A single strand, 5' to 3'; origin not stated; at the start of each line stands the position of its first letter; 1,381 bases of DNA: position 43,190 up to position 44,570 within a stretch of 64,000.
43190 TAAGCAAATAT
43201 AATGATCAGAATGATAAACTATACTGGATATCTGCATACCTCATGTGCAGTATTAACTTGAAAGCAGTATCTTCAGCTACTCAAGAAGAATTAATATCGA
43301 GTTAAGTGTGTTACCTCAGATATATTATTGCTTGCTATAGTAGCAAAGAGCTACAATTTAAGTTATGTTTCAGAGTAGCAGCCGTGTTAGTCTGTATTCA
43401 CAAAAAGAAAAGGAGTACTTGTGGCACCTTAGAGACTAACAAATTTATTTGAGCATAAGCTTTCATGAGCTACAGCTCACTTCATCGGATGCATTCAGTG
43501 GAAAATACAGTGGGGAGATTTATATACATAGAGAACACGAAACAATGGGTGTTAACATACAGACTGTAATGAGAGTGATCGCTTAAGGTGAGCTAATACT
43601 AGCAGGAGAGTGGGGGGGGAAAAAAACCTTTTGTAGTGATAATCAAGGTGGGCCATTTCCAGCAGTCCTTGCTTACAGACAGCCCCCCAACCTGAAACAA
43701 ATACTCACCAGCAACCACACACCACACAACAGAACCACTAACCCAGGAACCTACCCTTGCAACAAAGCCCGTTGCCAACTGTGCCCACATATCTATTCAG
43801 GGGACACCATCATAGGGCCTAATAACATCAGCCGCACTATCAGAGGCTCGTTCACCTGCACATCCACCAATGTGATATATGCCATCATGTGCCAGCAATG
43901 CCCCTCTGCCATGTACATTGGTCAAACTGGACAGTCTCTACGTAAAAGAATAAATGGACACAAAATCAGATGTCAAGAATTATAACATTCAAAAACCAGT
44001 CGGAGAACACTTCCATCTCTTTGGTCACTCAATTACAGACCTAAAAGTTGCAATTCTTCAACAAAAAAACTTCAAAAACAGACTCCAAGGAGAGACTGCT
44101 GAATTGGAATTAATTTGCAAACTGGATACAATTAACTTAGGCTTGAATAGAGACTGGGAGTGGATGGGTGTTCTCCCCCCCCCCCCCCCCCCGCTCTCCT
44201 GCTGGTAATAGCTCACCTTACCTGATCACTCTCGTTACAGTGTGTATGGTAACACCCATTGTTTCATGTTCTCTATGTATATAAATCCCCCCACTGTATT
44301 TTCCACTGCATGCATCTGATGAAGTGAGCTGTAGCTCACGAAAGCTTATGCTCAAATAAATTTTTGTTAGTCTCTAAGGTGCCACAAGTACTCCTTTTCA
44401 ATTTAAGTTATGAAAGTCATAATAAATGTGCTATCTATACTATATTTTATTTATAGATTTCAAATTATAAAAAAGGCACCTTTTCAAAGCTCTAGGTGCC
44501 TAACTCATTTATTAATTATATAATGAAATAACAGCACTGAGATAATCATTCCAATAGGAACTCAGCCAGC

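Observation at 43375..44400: Hairpin-forming element family is Penelope-like: one copy retains a GIY-YIG endonuclease remnant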

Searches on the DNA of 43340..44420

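Call 12: search_rna_families(source=window, start=43340, end=44420, threshold=evalue, max_evalue=10, show_alignments=4)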
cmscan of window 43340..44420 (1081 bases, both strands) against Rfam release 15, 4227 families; matches with E-value up to 10: 6.
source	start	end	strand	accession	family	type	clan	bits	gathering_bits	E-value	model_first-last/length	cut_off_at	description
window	44149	44193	-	RF03446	mir-2954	Gene; miRNA;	-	16.4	96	5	1-63/63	no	mir-2954 microRNA precursor family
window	44156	44187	-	RF03797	mir-9235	Gene; miRNA;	-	15.4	95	7.8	20-51/70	no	mir-9235 microRNA precursor family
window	43753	43836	-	RF00211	SNORD35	Gene; snRNA; snoRNA; CD-box;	CL00056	15.1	36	4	1-88/88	no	Small nucleolar RNA SNORD35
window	44171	44255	+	RF01986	ZEB2_AS1_3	Gene; lncRNA;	-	13.6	55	4.1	1-100/100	no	ZEB2 antisense RNA 1 conserved region 3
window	43927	44015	-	RF01295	SCARNA7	Gene; snRNA; snoRNA; scaRNA;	-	13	65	1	1-330/330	no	Small Cajal body-specific RNA 7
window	44338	44420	+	RF02610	BSR0709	Gene; sRNA;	-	10.2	382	5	1-83/318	3'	Brucella sRNA 0709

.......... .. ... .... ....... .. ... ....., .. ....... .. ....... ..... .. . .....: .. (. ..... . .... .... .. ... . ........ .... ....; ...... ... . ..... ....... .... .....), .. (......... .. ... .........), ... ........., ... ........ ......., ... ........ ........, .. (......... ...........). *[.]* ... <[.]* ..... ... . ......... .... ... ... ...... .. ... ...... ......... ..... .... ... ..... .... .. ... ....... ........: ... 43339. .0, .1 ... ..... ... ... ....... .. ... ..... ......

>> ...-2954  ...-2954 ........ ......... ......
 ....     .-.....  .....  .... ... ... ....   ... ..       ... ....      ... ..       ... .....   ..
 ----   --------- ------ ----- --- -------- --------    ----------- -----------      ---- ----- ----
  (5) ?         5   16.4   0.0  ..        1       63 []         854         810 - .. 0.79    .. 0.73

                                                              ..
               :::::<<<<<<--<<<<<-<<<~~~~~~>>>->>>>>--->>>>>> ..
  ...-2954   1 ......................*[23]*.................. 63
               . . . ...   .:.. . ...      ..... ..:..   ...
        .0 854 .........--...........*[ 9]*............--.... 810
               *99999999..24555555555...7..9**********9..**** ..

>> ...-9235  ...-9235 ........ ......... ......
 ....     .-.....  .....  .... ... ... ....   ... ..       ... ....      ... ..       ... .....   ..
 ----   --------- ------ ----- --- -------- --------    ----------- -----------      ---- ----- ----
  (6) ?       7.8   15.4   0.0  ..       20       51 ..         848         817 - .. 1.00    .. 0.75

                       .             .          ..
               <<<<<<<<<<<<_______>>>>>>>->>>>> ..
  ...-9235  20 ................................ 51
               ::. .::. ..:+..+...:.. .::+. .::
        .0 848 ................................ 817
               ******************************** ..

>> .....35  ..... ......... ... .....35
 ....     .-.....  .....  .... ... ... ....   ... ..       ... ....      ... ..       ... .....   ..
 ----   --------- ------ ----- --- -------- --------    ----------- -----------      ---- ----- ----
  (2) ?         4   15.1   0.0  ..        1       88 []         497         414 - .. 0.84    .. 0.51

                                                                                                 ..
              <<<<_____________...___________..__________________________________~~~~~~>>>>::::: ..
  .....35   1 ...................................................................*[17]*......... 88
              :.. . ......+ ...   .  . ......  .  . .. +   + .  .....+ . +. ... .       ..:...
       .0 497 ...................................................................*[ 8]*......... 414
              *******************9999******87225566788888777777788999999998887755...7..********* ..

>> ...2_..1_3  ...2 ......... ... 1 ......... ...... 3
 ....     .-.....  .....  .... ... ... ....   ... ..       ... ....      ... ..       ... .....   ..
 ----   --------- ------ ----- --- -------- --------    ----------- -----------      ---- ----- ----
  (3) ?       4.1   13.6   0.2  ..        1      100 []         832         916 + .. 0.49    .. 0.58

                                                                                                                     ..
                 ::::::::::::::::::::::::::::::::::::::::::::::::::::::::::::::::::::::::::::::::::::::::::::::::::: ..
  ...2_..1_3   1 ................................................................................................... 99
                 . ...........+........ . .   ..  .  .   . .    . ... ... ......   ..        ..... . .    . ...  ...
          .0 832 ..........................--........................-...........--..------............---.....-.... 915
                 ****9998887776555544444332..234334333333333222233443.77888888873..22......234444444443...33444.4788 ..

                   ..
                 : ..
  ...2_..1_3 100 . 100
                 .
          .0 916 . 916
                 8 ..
